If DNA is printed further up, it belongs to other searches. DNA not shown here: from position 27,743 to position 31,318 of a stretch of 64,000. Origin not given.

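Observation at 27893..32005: Cytoplasmic fused ferredoxin-molybdopterin oxidoreductase with rhodanese and ArsR neighbours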

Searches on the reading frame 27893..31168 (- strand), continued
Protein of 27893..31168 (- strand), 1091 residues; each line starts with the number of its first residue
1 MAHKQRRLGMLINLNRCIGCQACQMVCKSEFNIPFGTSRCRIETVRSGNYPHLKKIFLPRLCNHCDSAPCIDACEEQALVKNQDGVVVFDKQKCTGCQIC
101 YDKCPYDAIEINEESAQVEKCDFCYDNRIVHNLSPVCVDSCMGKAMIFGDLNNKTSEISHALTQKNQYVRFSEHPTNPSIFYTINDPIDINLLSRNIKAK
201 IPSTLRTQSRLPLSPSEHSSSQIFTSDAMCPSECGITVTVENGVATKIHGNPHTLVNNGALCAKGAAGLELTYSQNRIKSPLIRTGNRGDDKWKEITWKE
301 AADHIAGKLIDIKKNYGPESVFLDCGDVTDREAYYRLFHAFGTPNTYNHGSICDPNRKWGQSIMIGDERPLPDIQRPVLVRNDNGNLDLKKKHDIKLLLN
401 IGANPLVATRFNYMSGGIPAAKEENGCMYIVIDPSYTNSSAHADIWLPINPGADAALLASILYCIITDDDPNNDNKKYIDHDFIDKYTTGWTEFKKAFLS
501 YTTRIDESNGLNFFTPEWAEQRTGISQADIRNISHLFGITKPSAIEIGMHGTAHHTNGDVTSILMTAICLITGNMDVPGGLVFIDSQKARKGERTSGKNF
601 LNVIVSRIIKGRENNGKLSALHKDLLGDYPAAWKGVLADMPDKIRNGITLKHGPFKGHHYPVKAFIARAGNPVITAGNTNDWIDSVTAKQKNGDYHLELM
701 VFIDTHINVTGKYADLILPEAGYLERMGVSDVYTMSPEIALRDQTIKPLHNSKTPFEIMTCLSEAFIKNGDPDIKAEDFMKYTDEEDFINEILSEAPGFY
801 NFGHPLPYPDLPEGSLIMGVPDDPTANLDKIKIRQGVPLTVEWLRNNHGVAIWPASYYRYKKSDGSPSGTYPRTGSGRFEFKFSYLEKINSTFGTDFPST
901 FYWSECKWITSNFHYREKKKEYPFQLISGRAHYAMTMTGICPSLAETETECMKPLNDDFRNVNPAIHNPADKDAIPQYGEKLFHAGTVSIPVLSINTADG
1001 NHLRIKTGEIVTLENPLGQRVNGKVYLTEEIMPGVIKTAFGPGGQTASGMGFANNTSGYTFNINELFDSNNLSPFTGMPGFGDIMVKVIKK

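Call 30: search_protein_families(library=pfam, proteins=[L007:2-769:+, L007:835-1506:+, L007:1514-2323:+, L051:8938-9834:+, L051:13254-14759:+, L051:14747-15511:+, L051:15501-16184:+, L051:8254-8784:+, L013:8965-9831:+, L027:13363-14121:+], max_evalue=0.001)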
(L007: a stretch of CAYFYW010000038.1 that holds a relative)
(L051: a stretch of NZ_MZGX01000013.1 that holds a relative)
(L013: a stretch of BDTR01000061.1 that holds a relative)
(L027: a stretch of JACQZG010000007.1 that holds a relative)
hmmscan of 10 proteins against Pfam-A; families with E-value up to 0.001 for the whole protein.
L007:2-769:+ (255 aa): 11 families
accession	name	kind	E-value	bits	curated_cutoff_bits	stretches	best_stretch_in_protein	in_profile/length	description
PF00005.33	ABC_tran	-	5.2e-38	131.2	25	1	21-169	1-137/137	ABC transporter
PF13304.12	AAA_21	-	3.6e-11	44.1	27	1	140-200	237-300/304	AAA domain, putative AbiEii toxin, Type IV TA system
PF09818.15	ABC_ATPase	-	2.7e-08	33.6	23.2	0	28-94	77-139/283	P-loop domain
PF02463.25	SMC_N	-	5.4e-08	33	40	1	29-210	22-208/220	RecF/RecN/SMC N terminal domain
PF03193.22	RsgA_GTPase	-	3.7e-05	24.1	30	1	27-55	102-130/174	RsgA GTPase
PF13401.12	AAA_22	-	4.6e-05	24.2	27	1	32-84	6-59/130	AAA domain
PF13175.12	AAA_15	-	5.7e-05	23.3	32.1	0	23-89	16-85/374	AAA ATPase domain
PF13476.12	AAA_23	-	6e-05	24.2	27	1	24-51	13-39/201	AAA domain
PF13555.12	AAA_29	-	0.0002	21.5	27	1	31-53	23-44/61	P-loop containing region of AAA domain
PF13191.12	AAA_16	-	0.00042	21.3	32.6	0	31-54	24-47/167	AAA ATPase domain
PF03215.21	Rad17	-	0.00053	20.4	23.8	1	24-83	38-96/186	Rad17 P-loop domain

L007:835-1506:+ (223 aa): 1 family
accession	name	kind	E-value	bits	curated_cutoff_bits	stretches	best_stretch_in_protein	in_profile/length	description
PF00528.27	BPD_transp_1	-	1.9e-15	57.5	26.4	1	21-211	2-178/184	Binding-protein-dependent transport system inner membrane component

L007:1514-2323:+ (269 aa): 1 family
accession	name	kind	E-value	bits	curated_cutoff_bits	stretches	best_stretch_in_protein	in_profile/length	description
PF00528.27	BPD_transp_1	-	2e-19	70.4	26.4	1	58-223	16-182/184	Binding-protein-dependent transport system inner membrane component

L051:8938-9834:+ (298 aa): 3 families
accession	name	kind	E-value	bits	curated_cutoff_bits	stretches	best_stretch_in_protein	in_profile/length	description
PF00497.25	SBP_bac_3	-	3.3e-35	121.1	26.4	1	48-268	2-131/132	Bacterial extracellular solute-binding proteins, family 3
PF09084.16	NMT1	-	3.6e-06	27.5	20.5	1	92-202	30-145/216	NMT1/THI5 like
PF12974.12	Phosphonate-bd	-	4.5e-05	23.4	27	1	73-207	18-166/242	ABC transporter, phosphonate, periplasmic substrate-binding protein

L051:13254-14759:+ (501 aa): 9 families
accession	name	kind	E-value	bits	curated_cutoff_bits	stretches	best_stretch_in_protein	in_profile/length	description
PF00005.33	ABC_tran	-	5e-37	128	25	1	24-174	1-137/137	ABC transporter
PF00497.25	SBP_bac_3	-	5.3e-29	101.1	26.4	1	264-486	1-131/132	Bacterial extracellular solute-binding proteins, family 3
PF13304.12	AAA_21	-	2.1e-09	38.3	27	1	144-204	236-299/304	AAA domain, putative AbiEii toxin, Type IV TA system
PF02463.25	SMC_N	-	2e-08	34.4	40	1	35-209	25-203/220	RecF/RecN/SMC N terminal domain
PF10613.14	Lig_chan-Glu_bd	-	4.4e-07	30.4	30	1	278-357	23-114/115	Ligated ion channel L-glutamate- and glycine-binding site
PF03193.22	RsgA_GTPase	-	1.4e-05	25.4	30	1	21-68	94-140/174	RsgA GTPase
PF01637.24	ATPase_2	-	9.2e-05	22.8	33.2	1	30-127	16-114/225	ATPase domain predominantly from Archaea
PF13555.12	AAA_29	-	0.0002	21.5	27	1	28-52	16-40/61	P-loop containing region of AAA domain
PF00437.27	T2SSE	-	0.00049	19.3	24.9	0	36-56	144-164/370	Type II/IV secretion system protein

L051:14747-15511:+ (254 aa): 1 family
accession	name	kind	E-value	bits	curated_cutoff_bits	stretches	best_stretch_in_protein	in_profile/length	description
PF00528.27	BPD_transp_1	-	7.9e-24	84.8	26.4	1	46-236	1-181/184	Binding-protein-dependent transport system inner membrane component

L051:15501-16184:+ (227 aa): 1 family
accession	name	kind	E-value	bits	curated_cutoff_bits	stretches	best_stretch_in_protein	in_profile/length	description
PF00528.27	BPD_transp_1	-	3.3e-16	60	26.4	1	39-219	1-179/184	Binding-protein-dependent transport system inner membrane component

L051:8254-8784:+ (176 aa): 2 families
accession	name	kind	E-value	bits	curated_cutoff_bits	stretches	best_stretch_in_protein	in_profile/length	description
PF02357.24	NusG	-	6.5e-09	36.6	22.2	1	3-102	2-88/93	Transcription termination factor nusG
PF00467.35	KOW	-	2.9e-05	24.1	22.3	1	124-149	1-26/32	KOW motif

L013:8965-9831:+ (288 aa): 2 families
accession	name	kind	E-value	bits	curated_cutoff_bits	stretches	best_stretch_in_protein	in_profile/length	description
PF00497.25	SBP_bac_3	-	1.5e-34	119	26.4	1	37-258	2-131/132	Bacterial extracellular solute-binding proteins, family 3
PF09084.16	NMT1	-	1.6e-05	25.4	20.5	1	72-192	20-145/216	NMT1/THI5 like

L027:13363-14121:+ (252 aa): 12 families
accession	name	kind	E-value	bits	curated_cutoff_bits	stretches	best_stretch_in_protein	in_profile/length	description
PF00005.33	ABC_tran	-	4e-39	134.8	25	1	17-165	1-137/137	ABC transporter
PF13304.12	AAA_21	-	2.1e-09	38.3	27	1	135-195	236-299/304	AAA domain, putative AbiEii toxin, Type IV TA system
PF02463.25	SMC_N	-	3.9e-08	33.4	40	1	18-204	16-207/220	RecF/RecN/SMC N terminal domain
PF03215.21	Rad17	-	9.2e-07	29.4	23.8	1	14-122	32-139/186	Rad17 P-loop domain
PF03193.22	RsgA_GTPase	-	1.5e-05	25.4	30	1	13-56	93-135/174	RsgA GTPase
PF13175.12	AAA_15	-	2.7e-05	24.4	32.1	1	17-87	14-87/374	AAA ATPase domain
PF09818.15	ABC_ATPase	-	2.8e-05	23.7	23.2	0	22-48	75-100/283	P-loop domain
PF13401.12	AAA_22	-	7.8e-05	23.4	27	1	28-91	6-33/130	AAA domain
PF13555.12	AAA_29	-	0.0002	21.4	27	1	19-45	14-40/61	P-loop containing region of AAA domain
PF13476.12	AAA_23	-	0.00026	22.1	27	1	14-47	10-39/201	AAA domain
PF13191.12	AAA_16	-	0.0004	21.3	32.6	1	26-51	23-48/167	AAA ATPase domain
PF00437.27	T2SSE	-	0.00098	18.3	24.9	0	29-58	144-173/370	Type II/IV secretion system protein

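Call 34: search_protein_families(library=pfam, proteins=[L005:7952-9268:-, L005:6423-7145:+, L005:7145-7912:-, L010:3941-5446:-, L007:7437-8204:+, L007:8204-8725:+, L007:8813-9574:+, L048:16634-17593:+, L048:17843-18817:+, L044:5695-8568:+], max_evalue=0.0001)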
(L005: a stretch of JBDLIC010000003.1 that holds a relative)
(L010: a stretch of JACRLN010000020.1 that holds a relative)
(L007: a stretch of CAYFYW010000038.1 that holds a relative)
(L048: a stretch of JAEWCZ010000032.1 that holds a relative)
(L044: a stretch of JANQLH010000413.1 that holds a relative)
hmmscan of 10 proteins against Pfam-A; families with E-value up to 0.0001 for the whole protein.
L005:7952-9268:- (438 aa): 2 families
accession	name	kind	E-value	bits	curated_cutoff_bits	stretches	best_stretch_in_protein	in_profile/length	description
PF14701.12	hDGE_amylase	-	1.2e-23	84.3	27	1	17-120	11-115/439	Glycogen debranching enzyme, glucanotransferase domain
PF00128.31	Alpha-amylase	-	4.5e-11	43.1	22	1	39-184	30-190/446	Alpha amylase, catalytic domain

L005:6423-7145:+ (241 aa): 1 family
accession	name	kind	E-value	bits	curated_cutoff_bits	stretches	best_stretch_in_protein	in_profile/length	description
PF07313.18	AmiA-like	-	1.4e-63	214.5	27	1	34-233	2-201/202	N-acetylmuramoyl-L-alanine amidase-like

L005:7145-7912:- (255 aa): 1 family
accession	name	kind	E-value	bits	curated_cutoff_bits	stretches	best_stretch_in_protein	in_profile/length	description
PF03747.19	ADP_ribosyl_GH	-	2.1e-33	116.6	26.2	1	1-224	4-280/287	ADP-ribosylglycohydrolase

L010:3941-5446:- (501 aa): 2 families
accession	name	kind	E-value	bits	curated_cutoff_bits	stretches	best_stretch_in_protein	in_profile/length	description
PF00501.34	AMP-binding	-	2.6e-94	316.6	29.9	1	9-364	4-384/384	AMP-binding enzyme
PF13193.12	AMP-binding_C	-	6e-17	62.8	24.5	1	414-489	1-76/76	AMP-binding enzyme C-terminal domain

L007:7437-8204:+ (256 aa): 1 family
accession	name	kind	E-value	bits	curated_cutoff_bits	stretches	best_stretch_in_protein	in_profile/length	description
PF00318.25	Ribosomal_S2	-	3.6e-100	334.1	26.1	1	8-223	1-216/216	Ribosomal protein S2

L007:8204-8725:+ (174 aa): 1 family
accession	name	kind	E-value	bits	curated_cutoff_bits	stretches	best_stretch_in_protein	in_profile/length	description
PF00889.24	EF_TS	-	8.7e-35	120.6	27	1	55-166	76-182/204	Elongation factor TS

L007:8813-9574:+ (254 aa): 1 family
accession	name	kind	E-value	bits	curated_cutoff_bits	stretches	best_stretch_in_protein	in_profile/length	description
PF00696.33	AA_kinase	-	1.2e-33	117.3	24.9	1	9-218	1-234/234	Amino acid kinase family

L048:16634-17593:+ (320 aa): 0 families

L048:17843-18817:+ (325 aa): 1 family
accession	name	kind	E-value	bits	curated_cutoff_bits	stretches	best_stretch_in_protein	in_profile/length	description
PF08392.18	FAE1_CUT1_RppA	-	1.9e-07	31.1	27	1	28-149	47-167/290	FAE1/Type III polyketide synthase-like protein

L044:5695-8568:+ (958 aa): 9 families
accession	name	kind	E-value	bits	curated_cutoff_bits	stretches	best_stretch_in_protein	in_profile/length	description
PF17874.7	TPR_MalT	-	2.7e-40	139.1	45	1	527-855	1-334/336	MalT-like TPR region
PF00196.25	GerE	-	1.1e-17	63.9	23.5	1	897-950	2-55/57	Bacterial regulatory proteins, luxR family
PF13191.12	AAA_16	-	2e-06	28.9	32.6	1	93-224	11-161/167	AAA ATPase domain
PF13424.12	TPR_12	-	3.7e-06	27.5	30.1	0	767-833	9-77/77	Tetratricopeptide repeat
PF08281.18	Sigma70_r4_2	-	7.3e-06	26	25.7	0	891-939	4-53/54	Sigma-70, region 4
PF13401.12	AAA_22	-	9.7e-06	26.4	27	0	104-212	5-101/130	AAA domain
PF25199.1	nSTAND_NTPase5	-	1e-05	25.9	34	1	97-136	34-73/145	Novel STAND NTPase 5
PF13432.12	TPR_16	-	1.6e-05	25.7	32.7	0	534-583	4-48/65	Tetratricopeptide repeat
PF05729.18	NACHT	-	9.8e-05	22.7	26.7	0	106-271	2-163/167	NACHT domain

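Call 36: search_solved_structures(query=L013:8965-9828:+, max_evalue=0.001)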
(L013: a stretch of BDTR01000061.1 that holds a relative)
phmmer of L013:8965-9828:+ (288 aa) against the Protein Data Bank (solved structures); distinct sequences matched with E-value up to 0.001: 178 (the best 60 are shown).
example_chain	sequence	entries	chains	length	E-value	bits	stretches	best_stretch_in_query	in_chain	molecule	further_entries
4zv1_A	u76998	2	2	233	3.1e-39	138.1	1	34-258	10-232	AncQR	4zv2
5t0w_A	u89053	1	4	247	8.8e-33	116.9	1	23-257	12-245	AncCDT-1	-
5tuj_C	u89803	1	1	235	1.6e-32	116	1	23-257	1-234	Ancestral protein CDT-Anc1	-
6h30_A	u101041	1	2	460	6.4e-28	100.9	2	36-256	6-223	Glutamine ABC transporter permease and substrate binding protein protein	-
6svf_A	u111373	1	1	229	1.1e-27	100.1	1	27-258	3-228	Amino acid ABC transporter, periplasmic amino acid-binding protein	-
3vv5_A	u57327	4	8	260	2.2e-26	95.9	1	26-259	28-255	Amino acid ABC transporter, binding protein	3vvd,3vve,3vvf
4prs_A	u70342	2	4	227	8.8e-26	93.9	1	27-258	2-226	ABC-type transporter, periplasmic subunit family 3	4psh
5eyf_A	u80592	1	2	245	9.1e-25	90.6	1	56-258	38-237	Glutamate ABC superfamily ATP binding cassette transporter, binding protein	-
5jos_A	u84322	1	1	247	1.1e-23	87.1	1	23-257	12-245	Cyclohexadienyl dehydratase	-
6ggv_A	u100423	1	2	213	4.7e-23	85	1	27-242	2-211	Amino acid ABC transporter, periplasmic amino acid-binding protein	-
6ggp_A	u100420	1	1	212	5.7e-23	84.7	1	27-242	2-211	Amino acid ABC transporter, periplasmic amino acid-binding protein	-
2pyy_A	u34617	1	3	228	3.1e-22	82.2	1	43-262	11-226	Ionotropic glutamate receptor bacterial homologue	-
6q3u_A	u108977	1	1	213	3.1e-22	82.2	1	27-242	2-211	Amino acid ABC transporter, periplasmic amino acid-binding protein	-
6ft2_A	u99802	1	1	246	3.8e-21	78.7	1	35-257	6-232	Lysine/arginine/ornithine-binding periplasmic protein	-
2pvu_A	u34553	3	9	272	7.1e-21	77.8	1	36-262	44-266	ArtJ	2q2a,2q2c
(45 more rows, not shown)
